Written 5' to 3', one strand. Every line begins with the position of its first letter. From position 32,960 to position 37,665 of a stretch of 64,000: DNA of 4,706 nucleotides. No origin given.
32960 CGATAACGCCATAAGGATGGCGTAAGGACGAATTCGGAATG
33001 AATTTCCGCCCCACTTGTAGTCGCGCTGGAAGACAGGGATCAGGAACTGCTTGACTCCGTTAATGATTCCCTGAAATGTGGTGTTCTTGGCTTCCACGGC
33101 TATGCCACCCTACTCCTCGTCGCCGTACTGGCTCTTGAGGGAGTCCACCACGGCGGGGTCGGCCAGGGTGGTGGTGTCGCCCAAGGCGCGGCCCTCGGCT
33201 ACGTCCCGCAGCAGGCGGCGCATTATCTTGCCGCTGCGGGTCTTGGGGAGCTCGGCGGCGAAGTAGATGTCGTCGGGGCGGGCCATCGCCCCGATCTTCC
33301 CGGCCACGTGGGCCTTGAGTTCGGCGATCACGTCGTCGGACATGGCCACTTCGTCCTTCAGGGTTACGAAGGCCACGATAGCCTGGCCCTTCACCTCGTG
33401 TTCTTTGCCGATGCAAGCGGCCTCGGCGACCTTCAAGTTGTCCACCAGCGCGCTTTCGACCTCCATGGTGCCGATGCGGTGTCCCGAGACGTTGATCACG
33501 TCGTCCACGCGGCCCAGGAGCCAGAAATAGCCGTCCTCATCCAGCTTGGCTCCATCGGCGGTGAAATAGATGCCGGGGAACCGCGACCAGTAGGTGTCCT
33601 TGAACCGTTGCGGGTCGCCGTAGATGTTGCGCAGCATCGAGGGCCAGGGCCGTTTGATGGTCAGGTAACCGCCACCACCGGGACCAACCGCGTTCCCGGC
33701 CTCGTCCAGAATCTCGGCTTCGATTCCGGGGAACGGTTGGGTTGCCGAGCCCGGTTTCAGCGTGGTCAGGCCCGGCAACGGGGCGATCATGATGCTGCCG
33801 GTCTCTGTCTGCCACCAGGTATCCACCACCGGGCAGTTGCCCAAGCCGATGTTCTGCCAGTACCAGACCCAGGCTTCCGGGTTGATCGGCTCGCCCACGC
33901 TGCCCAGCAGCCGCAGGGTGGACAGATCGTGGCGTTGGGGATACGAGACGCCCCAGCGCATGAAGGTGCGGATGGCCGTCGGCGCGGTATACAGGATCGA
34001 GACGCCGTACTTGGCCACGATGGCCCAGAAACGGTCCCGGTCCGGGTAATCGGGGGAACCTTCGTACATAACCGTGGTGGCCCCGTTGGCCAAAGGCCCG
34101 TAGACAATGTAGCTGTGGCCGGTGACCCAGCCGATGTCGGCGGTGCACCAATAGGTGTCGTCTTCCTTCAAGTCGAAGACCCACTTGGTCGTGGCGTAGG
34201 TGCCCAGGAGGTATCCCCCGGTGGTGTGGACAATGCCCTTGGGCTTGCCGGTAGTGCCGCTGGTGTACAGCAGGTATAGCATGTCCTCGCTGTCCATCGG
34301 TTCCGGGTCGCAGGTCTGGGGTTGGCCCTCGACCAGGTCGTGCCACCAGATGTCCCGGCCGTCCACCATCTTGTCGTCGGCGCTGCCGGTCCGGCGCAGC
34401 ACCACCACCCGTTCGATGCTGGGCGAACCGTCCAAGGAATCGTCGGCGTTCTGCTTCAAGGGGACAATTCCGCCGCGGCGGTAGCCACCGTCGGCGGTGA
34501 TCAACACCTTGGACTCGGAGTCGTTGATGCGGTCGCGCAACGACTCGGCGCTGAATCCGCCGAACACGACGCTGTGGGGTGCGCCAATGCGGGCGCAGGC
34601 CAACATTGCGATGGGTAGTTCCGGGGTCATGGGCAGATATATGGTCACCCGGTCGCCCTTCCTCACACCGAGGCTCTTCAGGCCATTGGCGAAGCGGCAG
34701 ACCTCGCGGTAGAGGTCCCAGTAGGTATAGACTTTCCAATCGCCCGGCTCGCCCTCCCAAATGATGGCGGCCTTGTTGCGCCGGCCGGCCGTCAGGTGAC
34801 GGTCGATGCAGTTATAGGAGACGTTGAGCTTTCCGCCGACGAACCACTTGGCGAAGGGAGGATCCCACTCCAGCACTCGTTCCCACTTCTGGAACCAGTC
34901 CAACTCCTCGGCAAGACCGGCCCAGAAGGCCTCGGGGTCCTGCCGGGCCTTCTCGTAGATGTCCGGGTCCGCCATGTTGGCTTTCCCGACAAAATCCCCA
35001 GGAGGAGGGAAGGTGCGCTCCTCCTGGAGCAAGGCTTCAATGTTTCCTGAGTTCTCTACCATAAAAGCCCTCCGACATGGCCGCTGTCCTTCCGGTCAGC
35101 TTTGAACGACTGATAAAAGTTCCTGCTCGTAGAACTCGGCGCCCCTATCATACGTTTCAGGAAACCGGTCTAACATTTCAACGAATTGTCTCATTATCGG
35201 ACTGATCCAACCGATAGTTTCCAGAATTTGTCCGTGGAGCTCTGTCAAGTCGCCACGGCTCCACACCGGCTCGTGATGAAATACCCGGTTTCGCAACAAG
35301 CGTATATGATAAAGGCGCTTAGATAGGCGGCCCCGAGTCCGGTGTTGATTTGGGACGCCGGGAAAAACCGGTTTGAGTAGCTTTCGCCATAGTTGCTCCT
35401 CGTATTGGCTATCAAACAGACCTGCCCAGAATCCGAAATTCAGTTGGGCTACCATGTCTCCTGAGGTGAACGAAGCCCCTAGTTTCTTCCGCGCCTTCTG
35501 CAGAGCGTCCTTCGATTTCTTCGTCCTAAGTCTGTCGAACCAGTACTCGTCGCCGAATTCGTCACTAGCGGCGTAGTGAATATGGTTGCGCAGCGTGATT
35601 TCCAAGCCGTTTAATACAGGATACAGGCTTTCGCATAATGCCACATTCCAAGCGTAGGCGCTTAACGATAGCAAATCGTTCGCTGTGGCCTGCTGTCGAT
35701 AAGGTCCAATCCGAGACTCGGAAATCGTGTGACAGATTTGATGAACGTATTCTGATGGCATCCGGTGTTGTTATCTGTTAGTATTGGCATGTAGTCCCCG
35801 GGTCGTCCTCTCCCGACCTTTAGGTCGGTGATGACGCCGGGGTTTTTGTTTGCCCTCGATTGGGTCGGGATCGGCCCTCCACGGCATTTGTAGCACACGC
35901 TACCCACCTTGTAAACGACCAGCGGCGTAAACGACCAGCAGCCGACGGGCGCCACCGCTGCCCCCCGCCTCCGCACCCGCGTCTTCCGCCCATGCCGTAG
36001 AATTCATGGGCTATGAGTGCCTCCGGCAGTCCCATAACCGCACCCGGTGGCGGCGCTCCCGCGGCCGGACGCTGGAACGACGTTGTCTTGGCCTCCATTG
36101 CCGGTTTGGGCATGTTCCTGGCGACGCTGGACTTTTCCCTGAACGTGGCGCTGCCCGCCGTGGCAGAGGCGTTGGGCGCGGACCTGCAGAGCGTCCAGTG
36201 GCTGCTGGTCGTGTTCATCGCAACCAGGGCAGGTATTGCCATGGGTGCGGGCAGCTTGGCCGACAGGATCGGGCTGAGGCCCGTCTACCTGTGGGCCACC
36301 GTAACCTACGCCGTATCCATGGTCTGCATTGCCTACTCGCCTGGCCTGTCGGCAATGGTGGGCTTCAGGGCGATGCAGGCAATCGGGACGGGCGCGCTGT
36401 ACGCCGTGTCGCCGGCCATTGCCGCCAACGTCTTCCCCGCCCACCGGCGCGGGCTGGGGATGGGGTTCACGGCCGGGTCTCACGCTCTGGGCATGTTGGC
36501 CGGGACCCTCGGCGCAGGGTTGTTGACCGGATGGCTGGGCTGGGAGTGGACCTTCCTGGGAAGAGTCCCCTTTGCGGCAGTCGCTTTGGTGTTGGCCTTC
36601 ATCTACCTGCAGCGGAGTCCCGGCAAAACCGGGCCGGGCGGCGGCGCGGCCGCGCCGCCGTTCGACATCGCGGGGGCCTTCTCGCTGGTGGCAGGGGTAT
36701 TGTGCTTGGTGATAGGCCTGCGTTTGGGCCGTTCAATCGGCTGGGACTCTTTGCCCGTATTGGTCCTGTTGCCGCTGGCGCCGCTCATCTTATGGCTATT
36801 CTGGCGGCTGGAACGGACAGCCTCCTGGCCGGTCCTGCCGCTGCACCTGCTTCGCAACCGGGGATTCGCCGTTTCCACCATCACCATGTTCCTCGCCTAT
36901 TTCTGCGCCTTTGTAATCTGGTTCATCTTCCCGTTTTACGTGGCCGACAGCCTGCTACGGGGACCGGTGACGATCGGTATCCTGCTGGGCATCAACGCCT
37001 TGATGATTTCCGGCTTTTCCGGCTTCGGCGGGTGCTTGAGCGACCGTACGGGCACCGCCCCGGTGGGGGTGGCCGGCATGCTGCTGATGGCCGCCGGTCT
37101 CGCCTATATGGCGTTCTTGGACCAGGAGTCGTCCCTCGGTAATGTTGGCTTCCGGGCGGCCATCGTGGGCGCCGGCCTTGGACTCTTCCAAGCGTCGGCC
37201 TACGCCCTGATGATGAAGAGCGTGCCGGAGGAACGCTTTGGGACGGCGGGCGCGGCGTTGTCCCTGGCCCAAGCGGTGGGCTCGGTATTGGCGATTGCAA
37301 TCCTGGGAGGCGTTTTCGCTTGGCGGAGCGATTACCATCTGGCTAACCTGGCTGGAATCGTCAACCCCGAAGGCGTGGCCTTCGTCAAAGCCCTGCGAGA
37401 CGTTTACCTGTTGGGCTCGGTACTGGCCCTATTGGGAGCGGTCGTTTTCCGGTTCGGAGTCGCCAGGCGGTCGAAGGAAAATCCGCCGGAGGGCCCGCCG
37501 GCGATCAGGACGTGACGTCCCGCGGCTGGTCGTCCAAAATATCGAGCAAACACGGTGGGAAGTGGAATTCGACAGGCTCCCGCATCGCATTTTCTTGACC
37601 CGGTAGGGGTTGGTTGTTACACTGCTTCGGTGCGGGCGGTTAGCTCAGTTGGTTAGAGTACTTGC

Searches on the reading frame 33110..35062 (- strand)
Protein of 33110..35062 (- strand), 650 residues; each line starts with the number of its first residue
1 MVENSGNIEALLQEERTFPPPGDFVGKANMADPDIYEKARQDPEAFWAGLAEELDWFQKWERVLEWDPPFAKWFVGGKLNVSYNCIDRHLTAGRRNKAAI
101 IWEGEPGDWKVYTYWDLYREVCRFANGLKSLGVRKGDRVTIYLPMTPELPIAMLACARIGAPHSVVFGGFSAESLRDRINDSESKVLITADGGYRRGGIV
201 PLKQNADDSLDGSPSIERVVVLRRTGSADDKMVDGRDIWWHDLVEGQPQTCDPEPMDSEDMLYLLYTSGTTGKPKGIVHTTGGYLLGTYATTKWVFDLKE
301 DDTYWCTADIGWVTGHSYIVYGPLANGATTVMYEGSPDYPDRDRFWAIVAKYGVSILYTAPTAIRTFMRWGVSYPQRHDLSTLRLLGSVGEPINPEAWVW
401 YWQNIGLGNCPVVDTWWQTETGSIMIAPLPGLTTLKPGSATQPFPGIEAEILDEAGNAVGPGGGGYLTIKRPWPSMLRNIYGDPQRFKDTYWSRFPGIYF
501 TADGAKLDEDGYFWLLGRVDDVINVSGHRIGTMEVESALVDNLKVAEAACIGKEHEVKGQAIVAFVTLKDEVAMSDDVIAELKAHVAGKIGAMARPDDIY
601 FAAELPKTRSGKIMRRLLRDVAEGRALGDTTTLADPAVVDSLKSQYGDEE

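Call 6: search_protein_families(library=pfam, proteins=[window:33110-35062:-], max_evalue=0.01)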
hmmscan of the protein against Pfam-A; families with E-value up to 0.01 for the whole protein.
window:33110-35062:- (650 aa): 3 families
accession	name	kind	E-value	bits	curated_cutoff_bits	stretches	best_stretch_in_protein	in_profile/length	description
PF00501.34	AMP-binding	-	1.3e-89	301.2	29.9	1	92-473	6-378/384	AMP-binding enzyme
PF13193.12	AMP-binding_C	-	1.8e-24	86.9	24.5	1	534-612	1-76/76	AMP-binding enzyme C-terminal domain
PF16177.11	ACAS_N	-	9.2e-24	83.5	27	1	34-85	3-55/55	Acetyl-coenzyme A synthetase N-terminus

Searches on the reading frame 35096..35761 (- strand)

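Call 6: search_protein_families(library=pfam, proteins=[window:35096-35761:-], max_evalue=0.01)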
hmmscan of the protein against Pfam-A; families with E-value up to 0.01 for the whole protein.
window:35096-35761:- (221 aa): 1 family
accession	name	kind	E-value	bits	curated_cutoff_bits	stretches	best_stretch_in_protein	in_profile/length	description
PF07751.16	Abi_2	-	8e-06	26.7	25.6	0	107-167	133-183/184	Abi-like protein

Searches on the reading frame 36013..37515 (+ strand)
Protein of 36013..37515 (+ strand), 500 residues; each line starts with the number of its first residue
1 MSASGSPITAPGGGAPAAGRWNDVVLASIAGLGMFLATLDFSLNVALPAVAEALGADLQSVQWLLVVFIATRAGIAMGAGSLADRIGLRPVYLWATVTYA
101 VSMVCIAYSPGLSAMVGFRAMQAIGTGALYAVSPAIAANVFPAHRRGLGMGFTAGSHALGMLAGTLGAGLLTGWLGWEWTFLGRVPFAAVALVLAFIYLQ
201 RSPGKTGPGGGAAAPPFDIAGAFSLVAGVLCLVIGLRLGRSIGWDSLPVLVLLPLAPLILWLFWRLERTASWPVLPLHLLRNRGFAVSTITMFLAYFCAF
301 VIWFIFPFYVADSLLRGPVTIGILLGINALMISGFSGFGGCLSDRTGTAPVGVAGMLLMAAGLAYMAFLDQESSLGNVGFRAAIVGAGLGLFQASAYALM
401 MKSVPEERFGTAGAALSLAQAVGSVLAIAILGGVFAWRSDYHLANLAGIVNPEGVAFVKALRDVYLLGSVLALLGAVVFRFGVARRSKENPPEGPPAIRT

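Call 6: search_protein_families(library=pfam, proteins=[window:36013-37515:+], max_evalue=0.01)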
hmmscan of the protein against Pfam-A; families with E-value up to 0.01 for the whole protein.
window:36013-37515:+ (500 aa): 2 families
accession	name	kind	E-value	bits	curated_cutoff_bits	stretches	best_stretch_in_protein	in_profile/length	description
PF07690.21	MFS_1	-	6.4e-50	170.5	33.4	3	32-211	3-184/347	Major Facilitator Superfamily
PF00083.30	Sugar_tr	-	1.8e-06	27.5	22.3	1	56-195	43-188/452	Sugar (and other) transporter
